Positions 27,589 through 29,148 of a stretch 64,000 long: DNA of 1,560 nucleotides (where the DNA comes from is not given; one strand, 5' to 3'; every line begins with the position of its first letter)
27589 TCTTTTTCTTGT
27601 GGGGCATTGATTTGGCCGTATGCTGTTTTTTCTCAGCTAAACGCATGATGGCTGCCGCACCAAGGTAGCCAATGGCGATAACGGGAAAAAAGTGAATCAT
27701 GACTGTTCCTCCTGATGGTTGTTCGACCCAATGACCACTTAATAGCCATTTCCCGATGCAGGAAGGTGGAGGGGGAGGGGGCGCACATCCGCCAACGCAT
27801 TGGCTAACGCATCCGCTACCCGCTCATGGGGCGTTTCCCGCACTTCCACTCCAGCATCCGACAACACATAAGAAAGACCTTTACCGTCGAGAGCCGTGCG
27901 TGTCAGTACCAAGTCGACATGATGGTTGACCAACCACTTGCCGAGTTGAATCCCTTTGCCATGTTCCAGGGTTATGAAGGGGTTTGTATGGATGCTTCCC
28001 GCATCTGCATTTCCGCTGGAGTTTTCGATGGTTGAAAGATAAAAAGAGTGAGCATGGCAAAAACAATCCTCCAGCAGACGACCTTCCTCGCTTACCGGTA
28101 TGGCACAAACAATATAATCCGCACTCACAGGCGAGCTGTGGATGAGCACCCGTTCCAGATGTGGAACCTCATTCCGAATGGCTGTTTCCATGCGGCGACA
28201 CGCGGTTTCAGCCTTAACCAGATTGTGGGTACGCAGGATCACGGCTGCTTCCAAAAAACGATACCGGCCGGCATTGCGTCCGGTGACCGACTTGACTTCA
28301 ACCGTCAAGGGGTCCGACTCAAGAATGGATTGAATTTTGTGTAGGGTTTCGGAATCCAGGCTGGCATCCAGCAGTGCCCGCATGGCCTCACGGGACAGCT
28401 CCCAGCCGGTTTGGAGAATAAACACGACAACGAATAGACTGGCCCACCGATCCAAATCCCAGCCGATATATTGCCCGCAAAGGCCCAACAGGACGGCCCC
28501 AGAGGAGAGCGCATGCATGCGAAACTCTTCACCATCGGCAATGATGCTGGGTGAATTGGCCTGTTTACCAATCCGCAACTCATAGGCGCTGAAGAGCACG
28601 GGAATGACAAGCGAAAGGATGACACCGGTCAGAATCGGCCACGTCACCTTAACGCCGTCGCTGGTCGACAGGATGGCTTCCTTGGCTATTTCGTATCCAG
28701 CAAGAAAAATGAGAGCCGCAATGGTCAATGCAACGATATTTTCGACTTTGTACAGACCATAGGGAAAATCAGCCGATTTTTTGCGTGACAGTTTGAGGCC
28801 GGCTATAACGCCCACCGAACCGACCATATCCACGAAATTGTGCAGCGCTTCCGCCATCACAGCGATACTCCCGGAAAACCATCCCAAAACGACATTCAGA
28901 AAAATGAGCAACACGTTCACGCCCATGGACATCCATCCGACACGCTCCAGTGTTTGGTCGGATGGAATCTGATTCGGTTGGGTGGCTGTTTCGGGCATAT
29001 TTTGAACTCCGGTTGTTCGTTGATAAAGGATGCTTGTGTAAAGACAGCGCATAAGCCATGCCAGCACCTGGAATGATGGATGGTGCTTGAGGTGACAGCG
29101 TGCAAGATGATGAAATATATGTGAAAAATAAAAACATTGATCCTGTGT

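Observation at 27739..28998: CDF metal transporter fused to a NifX/NifB-like cofactor-binding domain, first gene of a putative sigma-54 operon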

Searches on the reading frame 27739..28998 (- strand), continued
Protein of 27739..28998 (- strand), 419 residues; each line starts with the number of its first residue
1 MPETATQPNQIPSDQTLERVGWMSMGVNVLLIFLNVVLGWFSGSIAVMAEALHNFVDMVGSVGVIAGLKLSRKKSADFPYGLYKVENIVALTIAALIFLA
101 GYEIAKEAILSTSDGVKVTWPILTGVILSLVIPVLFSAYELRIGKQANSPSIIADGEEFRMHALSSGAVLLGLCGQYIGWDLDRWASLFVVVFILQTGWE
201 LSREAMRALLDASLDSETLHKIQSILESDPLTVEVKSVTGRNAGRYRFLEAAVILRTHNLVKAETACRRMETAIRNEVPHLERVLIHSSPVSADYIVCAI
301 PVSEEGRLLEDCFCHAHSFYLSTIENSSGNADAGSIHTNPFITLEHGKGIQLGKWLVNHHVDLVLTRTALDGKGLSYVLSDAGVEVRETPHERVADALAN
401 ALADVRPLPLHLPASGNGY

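Call 91: fold_search(model_id=the predicted structure, library=pdb)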
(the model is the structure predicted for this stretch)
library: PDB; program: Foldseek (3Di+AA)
matches with E <= 10: 769; with E <= 0.001: 51
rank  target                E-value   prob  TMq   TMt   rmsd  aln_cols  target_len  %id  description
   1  8f6e_A                6.3e-13  1.00  0.49  0.69   5.0       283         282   22  Cryo-EM structure of a Zinc-loaded wild-type YiiP-Fab complex (released 2023-02-08)
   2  8f6j_A                6.6e-13  1.00  0.48  0.67   5.3       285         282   22  Cryo-EM structure of a Zinc-loaded D287A mutant of the YiiP-Fab complex (released 2023-02-08)
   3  5vrf_A                7.7e-13  1.00  0.51  0.71   5.0       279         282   22  CryoEM Structure of the Zinc Transporter YiiP from helical crystals (released 2018-03-14)
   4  8f6h_B                9.8e-13  1.00  0.44  0.63   5.8       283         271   21  Cryo-EM structure of a Zinc-loaded asymmetrical TMD D70A mutant of the YiiP-Fab complex (released 2023-02-08)
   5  8f6h_A                4.1e-12  1.00  0.45  0.62   6.4       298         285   20  Cryo-EM structure of a Zinc-loaded asymmetrical TMD D70A mutant of the YiiP-Fab complex (released 2023-02-08)
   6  8f6k_B                1.3e-11  1.00  0.41  0.58   9.8       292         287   22  Cryo-EM structure of a Zinc-loaded H263A/D287A mutant of the YiiP-Fab complex (released 2023-02-08)
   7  8f6i_B                1.8e-11  1.00  0.52  0.75   4.1       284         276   21  Cryo-EM structure of a Zinc-loaded symmetrical D70A mutant of the YiiP-Fab complex (released 2023-02-08)
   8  8f6k_A                2.1e-11  1.00  0.43  0.63   9.8       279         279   21  Cryo-EM structure of a Zinc-loaded H263A/D287A mutant of the YiiP-Fab complex (released 2023-02-08)
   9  8f6i_A                2.9e-11  1.00  0.43  0.62   6.8       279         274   22  Cryo-EM structure of a Zinc-loaded symmetrical D70A mutant of the YiiP-Fab complex (released 2023-02-08)
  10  8f6f_A                5.9e-11  1.00  0.44  0.61   6.2       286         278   21  Cryo-EM structure of a Zinc-loaded D51A mutant of the YiiP-Fab complex (released 2023-02-08)
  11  7kzx_A                8.2e-11  1.00  0.43  0.58   6.0       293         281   20  Cryo-EM structure of YiiP-Fab complex in Apo state (released 2021-01-06)
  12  3h90_A                1.3e-10  1.00  0.50  0.69   5.8       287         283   23  Structural basis for the autoregulation of the zinc transporter YiiP (released 2009-09-08)
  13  9jj1_A                1.9e-10  1.00  0.48  0.63   8.5       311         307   16  Cryo-EM structure of human ZnT3 (released 2025-06-04)
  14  8j7w_B                1.0e-09  1.00  0.43  0.61   5.7       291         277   13  Cryo-EM structure of hZnT7-Fab complex in zinc state 2, determined in heterogeneous conformations- one subunit in an i (released 2023-09-20)
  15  8j80_B                1.6e-09  1.00  0.44  0.59   6.6       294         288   15  Cryo-EM structure of hZnT7-Fab complex in zinc state 1, determined in heterogeneous conformations- one subunit in an i (released 2023-09-20)
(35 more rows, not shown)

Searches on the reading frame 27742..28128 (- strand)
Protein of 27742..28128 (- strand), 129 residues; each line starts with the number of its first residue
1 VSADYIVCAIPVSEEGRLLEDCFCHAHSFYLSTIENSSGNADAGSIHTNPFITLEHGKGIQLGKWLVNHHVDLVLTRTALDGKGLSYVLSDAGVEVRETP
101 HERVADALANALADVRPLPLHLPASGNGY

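Call 21: search_solved_structures(query=A2, max_evalue=1, show_alignments=3)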
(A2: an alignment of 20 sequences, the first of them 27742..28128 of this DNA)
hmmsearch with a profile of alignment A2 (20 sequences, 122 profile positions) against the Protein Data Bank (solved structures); distinct sequences matched with E-value up to 1: 14.
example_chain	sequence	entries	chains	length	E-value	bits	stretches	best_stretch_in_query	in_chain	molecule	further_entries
1eo1_A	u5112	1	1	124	2.5e-07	33.5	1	13-109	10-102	HYPOTHETICAL PROTEIN MTH1175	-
1o13_A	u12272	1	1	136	4.7e-06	29.4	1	3-59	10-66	probable NifB protein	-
1t3v_A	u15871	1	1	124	6.5e-05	25.8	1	7-59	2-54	conserved hypothetical protein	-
1rdu_A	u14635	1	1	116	0.013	18.3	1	13-113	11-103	conserved hypothetical protein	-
2yx6_A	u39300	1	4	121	0.11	15.3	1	7-54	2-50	Hypothetical protein PH0822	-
7yfz_X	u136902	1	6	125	0.14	15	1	62-107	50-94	Pam3 sheath initiator gp21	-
2w2a_A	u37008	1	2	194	0.28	14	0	34-80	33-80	P-COUMARIC ACID DECARBOXYLASE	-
2w2b_A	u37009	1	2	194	0.39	13.6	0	35-80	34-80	P-COUMARIC ACID DECARBOXYLASE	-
2w2f_A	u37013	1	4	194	0.45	13.4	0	34-80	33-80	P-COUMARIC ACID DECARBOXYLASE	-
2wsj_A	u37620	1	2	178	0.45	13.4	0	39-80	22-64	P-COUMARIC ACID DECARBOXYLASE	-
2gc9_A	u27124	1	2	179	0.46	13.3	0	39-80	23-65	p-coumaric acid decarboxylase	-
3nav_A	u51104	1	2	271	0.55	13.1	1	82-114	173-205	Tryptophan synthase alpha chain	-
4dfs_A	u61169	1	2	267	0.73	12.7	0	64-91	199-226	Glycoside hydrolase, family 16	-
3azx_A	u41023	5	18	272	0.76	12.6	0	64-91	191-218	Laminarinase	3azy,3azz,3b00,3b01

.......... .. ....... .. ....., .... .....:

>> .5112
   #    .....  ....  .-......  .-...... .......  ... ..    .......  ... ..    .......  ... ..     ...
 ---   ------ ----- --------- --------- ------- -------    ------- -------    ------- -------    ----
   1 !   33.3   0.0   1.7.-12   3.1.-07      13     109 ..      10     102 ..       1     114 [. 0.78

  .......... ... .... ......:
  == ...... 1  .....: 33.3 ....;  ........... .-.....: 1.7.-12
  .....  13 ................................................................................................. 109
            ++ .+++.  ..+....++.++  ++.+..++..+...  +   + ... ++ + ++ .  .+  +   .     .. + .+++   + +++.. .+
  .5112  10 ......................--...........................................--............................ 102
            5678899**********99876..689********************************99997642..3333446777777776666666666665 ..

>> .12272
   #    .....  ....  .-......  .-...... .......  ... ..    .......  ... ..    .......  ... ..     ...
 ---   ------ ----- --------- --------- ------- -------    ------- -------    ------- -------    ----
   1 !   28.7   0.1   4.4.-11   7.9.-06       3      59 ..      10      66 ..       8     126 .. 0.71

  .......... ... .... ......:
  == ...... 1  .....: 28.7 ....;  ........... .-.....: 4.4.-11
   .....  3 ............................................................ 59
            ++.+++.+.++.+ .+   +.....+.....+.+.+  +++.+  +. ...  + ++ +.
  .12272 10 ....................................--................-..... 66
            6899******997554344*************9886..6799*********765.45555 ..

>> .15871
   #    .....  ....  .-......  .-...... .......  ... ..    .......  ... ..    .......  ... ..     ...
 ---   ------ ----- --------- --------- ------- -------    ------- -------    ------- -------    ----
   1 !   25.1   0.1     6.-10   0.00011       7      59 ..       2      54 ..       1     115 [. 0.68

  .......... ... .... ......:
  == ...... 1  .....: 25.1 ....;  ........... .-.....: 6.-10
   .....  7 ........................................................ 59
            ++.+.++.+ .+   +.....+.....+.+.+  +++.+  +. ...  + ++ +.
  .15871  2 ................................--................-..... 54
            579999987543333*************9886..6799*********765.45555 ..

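Call 28: predict_structure(alignment_id=A2)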
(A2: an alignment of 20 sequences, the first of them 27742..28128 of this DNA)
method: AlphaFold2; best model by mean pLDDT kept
length: 129 residues; sequences in the alignment: 20
mean_pLDDT: 87.1   pTM: 0.77
mean pLDDT of the five models: 87.1, 86.1, 83.5, 82.5, 80.0
residues with pLDDT >= 90: 81; 70-90: 30; 50-70: 18; < 50: 0
segments of 3 or more residues with pLDDT < 50: none
pLDDT, mean of each block of 10 residues (from residue 1): 83 91 91 87 92 93 96 93 92 94 91 71 54
secondary structure, 60 per line:
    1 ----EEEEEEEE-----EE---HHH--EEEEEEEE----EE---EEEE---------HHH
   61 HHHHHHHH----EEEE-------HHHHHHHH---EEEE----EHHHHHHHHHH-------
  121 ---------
elements in order: E5-12 E28-35 E45-48 H58-68 E73-76 H84-91 E95-98 H104-113

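Call 32: fold_search(model_id=the predicted structure, library=pdb)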
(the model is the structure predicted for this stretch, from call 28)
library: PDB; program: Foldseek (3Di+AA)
matches with E <= 10: 1232; with E <= 0.001: 11
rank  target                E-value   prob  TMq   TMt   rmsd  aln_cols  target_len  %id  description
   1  2re2_A                1.4e-05  1.00  0.70  0.76   2.3       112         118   18  CRYSTAL STRUCTURE OF A PUTATIVE IRON-MOLYBDENUM COFACTOR (FEMO-CO) DINITROGENASE (TA1041M) FROM THERMOPLASMA ACIDOPHIL (released 2007-10-09)
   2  1o13                  2.3e-05  1.00  0.71  0.84   2.0       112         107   21  Crystal structure of a putative dinitrogenase iron-molybdenum cofactor (tm1816) from thermotoga maritima at 1.83 A resol (released 2002-12-18)
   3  2wfb                  2.6e-05  1.00  0.63  0.67   2.7       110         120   21  High resolution structure of the apo form of the orange protein (ORP) from Desulfovibrio gigas (released 2010-05-26)
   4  2yx6_D                2.8e-05  1.00  0.69  0.79   2.0       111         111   16  Crystal structure of PH0822 (released 2007-10-30)
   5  1t3v_MODEL_1_A        3.6e-05  1.00  0.68  0.71   2.6       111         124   19  The NMR solution structure of TM1816 (released 2004-12-14)
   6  2re2_B                3.6e-05  1.00  0.66  0.70   2.6       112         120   18  CRYSTAL STRUCTURE OF A PUTATIVE IRON-MOLYBDENUM COFACTOR (FEMO-CO) DINITROGENASE (TA1041M) FROM THERMOPLASMA ACIDOPHIL (released 2007-10-09)
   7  2yx6_A                4.1e-05  1.00  0.68  0.79   1.8       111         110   17  Crystal structure of PH0822 (released 2007-10-30)
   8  1p90                  6.0e-05  1.00  0.70  0.73   2.6       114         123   14  The Three-dimensional Structure of the Core Domain of NafY from Azotobacter vinelandii determined at 1.8 resolution (released 2003-08-19)
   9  2yx6_C                7.3e-05  1.00  0.70  0.80   1.9       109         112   19  Crystal structure of PH0822 (released 2007-10-30)
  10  9ian_F                1.2e-04  1.00  0.68  0.63   2.9       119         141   16  Nitrogenase maturase NifEN in complex with the cofactor chaperone NifX (released 2026-03-04)
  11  1eo1_MODEL_1_A        3.6e-04  1.00  0.65  0.68   2.9       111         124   22  Solution structure of hypothetical protein MTH1175 from Methanobacterium thermoautotrophicum (released 2000-12-20)
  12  9hqv_Bg               3.1e-03  0.95  0.34  0.31   5.7       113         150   13  Cryo-EM structure of the small subunit of the mitochondrial ribosome from Toxoplasma gondii (released 2025-06-11)
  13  9o17_AN               3.6e-03  0.80  0.24  0.25   7.1       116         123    9  Cryo-EM structure of Methanosarcina acetivorans 70S ribosome (released 2025-09-24)
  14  5eu7_A                4.3e-03  0.99  0.37  0.34   5.0       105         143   12  Crystal structure of HIV-1 integrase catalytic core in complex with Fab (released 2016-09-28)
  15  4e1n                  4.9e-03  0.96  0.37  0.34   6.7       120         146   13  Crystal Structure of HIV-1 Integrase with a non-catayltic site inhibitor (released 2012-04-25)
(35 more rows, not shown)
